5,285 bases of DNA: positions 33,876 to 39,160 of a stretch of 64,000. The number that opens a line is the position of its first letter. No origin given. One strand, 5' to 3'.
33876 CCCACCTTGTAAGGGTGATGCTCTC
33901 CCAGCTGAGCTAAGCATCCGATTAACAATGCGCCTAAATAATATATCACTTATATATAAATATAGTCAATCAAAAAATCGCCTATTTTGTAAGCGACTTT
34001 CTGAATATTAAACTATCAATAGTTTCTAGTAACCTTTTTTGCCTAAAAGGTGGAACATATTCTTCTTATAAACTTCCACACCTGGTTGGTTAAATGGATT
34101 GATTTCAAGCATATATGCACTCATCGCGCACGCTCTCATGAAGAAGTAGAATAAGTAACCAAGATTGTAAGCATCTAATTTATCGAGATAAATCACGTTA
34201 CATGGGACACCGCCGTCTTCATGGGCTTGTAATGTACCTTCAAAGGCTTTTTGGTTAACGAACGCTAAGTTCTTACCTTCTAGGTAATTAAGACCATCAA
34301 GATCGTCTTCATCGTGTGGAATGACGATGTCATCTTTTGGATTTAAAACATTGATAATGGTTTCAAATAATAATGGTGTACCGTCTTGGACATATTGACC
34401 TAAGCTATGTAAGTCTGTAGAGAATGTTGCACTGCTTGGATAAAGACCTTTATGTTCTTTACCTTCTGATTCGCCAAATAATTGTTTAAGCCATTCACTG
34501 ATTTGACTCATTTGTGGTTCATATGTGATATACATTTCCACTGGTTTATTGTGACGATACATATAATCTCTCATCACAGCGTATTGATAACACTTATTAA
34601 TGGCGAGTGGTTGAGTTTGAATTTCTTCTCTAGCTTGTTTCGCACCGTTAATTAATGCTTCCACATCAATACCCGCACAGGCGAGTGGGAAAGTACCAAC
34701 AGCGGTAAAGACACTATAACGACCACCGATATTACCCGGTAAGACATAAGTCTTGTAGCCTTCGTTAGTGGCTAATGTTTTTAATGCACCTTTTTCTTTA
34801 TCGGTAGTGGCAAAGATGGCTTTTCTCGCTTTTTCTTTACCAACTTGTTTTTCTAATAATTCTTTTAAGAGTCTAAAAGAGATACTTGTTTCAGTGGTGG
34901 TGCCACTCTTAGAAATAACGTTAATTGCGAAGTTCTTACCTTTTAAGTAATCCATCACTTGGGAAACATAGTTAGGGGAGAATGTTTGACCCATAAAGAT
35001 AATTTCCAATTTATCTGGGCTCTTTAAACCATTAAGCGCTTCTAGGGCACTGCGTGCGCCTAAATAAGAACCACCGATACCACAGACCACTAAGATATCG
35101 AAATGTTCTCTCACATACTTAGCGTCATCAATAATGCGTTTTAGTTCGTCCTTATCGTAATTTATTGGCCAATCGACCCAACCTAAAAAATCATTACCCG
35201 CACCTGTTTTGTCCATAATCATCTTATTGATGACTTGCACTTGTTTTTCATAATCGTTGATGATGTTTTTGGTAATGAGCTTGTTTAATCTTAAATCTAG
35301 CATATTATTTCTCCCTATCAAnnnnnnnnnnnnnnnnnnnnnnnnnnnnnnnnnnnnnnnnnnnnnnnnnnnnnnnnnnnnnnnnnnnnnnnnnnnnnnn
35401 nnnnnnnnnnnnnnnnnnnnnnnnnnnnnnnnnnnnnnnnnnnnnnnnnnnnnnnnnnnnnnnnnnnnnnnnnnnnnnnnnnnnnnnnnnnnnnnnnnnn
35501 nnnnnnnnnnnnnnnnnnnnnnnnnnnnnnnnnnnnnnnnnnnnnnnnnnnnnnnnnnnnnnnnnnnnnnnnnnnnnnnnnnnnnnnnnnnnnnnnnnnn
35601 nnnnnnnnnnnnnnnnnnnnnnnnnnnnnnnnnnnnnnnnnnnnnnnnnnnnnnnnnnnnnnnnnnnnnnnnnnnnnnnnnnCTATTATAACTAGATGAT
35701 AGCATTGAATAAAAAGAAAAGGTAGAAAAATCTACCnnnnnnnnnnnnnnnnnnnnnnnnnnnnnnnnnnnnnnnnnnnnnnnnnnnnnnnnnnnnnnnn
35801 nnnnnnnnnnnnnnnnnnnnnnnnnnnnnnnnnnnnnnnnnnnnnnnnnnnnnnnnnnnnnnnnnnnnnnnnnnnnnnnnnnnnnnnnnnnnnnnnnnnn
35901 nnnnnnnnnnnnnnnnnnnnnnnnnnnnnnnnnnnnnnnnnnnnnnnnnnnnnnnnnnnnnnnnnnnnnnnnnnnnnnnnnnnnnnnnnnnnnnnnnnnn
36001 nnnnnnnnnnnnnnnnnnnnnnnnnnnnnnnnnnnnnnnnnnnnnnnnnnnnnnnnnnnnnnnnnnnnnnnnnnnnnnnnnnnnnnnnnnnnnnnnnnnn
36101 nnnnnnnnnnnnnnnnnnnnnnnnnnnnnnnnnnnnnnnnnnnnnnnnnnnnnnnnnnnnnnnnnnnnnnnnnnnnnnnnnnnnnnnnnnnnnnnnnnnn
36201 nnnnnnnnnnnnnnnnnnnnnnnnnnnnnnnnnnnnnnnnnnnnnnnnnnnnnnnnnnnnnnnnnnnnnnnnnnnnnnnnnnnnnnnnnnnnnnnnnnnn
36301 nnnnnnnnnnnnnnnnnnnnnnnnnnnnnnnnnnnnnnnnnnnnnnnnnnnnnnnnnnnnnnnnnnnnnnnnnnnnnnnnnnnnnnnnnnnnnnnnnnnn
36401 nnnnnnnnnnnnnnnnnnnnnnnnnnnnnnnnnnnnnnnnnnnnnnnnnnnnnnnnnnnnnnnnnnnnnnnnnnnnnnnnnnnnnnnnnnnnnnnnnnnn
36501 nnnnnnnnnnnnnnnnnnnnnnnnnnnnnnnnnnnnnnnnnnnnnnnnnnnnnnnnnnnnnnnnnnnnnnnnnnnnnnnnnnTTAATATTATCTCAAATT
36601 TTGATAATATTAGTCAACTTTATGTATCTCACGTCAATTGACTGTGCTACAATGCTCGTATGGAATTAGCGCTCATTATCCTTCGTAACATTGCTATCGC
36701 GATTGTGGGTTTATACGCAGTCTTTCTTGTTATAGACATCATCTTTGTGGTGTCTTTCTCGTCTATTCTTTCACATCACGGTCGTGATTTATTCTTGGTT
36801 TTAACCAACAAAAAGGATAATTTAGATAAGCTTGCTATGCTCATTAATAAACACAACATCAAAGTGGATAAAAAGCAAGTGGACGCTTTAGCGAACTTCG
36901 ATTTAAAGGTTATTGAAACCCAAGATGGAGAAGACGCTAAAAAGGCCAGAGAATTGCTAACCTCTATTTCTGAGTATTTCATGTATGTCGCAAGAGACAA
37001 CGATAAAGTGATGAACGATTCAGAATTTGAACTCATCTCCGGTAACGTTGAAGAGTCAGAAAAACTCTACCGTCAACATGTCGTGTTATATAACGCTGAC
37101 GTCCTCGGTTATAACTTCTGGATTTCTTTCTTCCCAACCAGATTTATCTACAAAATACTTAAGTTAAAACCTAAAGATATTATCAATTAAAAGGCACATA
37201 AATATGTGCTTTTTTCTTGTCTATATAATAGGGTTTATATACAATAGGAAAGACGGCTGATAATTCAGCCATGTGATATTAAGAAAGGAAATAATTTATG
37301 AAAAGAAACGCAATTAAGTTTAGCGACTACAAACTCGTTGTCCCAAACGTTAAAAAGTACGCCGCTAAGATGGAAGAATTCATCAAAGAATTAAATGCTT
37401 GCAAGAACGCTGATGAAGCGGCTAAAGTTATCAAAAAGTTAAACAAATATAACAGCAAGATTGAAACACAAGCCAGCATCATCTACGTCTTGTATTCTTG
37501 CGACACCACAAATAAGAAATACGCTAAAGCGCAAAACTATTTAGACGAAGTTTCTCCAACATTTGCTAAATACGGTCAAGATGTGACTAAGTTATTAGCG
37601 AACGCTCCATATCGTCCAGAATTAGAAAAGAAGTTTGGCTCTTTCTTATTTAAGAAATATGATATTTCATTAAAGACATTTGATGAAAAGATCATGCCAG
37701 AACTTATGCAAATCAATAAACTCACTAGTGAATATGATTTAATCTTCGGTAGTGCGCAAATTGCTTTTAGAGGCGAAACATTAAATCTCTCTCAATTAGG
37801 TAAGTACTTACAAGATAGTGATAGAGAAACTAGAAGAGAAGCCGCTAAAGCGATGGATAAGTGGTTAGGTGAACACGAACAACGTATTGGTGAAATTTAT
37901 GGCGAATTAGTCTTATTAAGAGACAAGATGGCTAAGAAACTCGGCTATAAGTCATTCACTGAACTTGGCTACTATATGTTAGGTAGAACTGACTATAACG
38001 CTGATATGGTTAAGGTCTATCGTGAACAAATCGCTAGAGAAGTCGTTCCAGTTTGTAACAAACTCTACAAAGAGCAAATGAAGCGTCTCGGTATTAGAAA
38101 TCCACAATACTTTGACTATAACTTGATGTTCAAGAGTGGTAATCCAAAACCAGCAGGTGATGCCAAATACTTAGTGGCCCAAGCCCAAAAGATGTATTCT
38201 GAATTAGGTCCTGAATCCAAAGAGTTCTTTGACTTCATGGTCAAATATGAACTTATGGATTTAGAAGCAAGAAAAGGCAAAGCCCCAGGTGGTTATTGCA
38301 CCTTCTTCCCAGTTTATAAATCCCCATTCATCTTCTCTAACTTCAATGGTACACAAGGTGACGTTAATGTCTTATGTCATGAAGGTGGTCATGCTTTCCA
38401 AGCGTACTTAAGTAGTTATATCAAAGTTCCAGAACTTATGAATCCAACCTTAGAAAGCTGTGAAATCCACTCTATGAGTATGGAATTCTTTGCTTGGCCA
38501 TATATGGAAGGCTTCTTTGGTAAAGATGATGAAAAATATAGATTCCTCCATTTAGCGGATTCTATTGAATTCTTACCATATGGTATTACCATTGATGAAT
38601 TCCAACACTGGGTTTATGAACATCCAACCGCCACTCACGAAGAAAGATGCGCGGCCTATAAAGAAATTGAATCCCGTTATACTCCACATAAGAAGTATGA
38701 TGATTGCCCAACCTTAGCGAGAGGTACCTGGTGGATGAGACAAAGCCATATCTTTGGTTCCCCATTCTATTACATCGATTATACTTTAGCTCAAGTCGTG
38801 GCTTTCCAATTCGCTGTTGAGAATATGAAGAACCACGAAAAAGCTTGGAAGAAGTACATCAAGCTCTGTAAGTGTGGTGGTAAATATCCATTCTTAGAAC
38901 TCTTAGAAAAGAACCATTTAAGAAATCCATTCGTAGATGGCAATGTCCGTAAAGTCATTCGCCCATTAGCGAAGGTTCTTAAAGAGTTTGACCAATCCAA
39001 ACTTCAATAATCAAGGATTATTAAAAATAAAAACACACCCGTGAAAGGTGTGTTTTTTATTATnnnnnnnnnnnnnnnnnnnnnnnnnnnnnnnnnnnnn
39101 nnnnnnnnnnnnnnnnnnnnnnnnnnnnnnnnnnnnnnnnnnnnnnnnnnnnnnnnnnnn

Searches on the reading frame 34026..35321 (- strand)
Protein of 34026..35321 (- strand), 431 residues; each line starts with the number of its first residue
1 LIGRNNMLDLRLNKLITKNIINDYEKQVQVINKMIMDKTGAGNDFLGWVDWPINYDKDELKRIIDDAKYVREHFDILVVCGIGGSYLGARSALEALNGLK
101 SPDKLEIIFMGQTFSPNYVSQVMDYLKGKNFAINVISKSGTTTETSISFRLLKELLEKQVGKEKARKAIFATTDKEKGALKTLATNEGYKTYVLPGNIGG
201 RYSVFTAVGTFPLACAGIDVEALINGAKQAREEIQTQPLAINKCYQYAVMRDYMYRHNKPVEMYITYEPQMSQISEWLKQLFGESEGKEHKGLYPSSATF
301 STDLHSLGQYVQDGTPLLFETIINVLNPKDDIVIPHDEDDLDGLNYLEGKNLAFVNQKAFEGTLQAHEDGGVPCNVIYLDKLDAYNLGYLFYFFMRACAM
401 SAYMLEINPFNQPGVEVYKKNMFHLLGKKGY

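Call 69: search_protein_families(library=pfam, proteins=[window:34026-35321:-], max_evalue=0.00001)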
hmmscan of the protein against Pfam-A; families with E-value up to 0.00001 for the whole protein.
window:34026-35321:- (431 aa): 1 family
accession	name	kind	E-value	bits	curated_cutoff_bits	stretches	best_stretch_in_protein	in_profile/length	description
PF00342.24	PGI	-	5e-21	75.3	22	1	77-420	99-460/486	Phosphoglucose isomerase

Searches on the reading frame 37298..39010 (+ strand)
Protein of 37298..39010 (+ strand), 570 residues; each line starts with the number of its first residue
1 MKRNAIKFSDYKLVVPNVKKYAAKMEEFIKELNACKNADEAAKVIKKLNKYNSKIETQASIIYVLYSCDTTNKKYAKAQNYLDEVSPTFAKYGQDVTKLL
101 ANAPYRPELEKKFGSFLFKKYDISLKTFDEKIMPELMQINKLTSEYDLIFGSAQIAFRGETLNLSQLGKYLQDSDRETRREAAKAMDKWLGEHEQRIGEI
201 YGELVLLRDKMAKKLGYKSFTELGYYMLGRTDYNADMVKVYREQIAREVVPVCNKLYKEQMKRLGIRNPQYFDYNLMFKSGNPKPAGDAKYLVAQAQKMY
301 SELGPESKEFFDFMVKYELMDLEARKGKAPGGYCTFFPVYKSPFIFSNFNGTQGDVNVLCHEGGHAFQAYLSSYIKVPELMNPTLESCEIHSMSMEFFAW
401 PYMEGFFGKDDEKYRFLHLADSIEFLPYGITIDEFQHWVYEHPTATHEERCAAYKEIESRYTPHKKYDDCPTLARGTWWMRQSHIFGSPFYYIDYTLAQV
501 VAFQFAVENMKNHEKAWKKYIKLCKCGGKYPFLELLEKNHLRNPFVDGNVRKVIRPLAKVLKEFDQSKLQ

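Call 69: search_protein_families(library=pfam, proteins=[window:37298-39010:+], max_evalue=0.00001)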
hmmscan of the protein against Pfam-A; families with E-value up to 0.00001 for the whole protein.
window:37298-39010:+ (570 aa): 2 families
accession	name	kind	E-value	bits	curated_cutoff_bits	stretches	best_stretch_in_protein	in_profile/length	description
PF01432.26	Peptidase_M3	-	7.6e-24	85.3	27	1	170-548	2-450/457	Peptidase family M3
PF01401.24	Peptidase_M2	-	6e-06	25.6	23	0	36-257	2-213/581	Angiotensin-converting enzyme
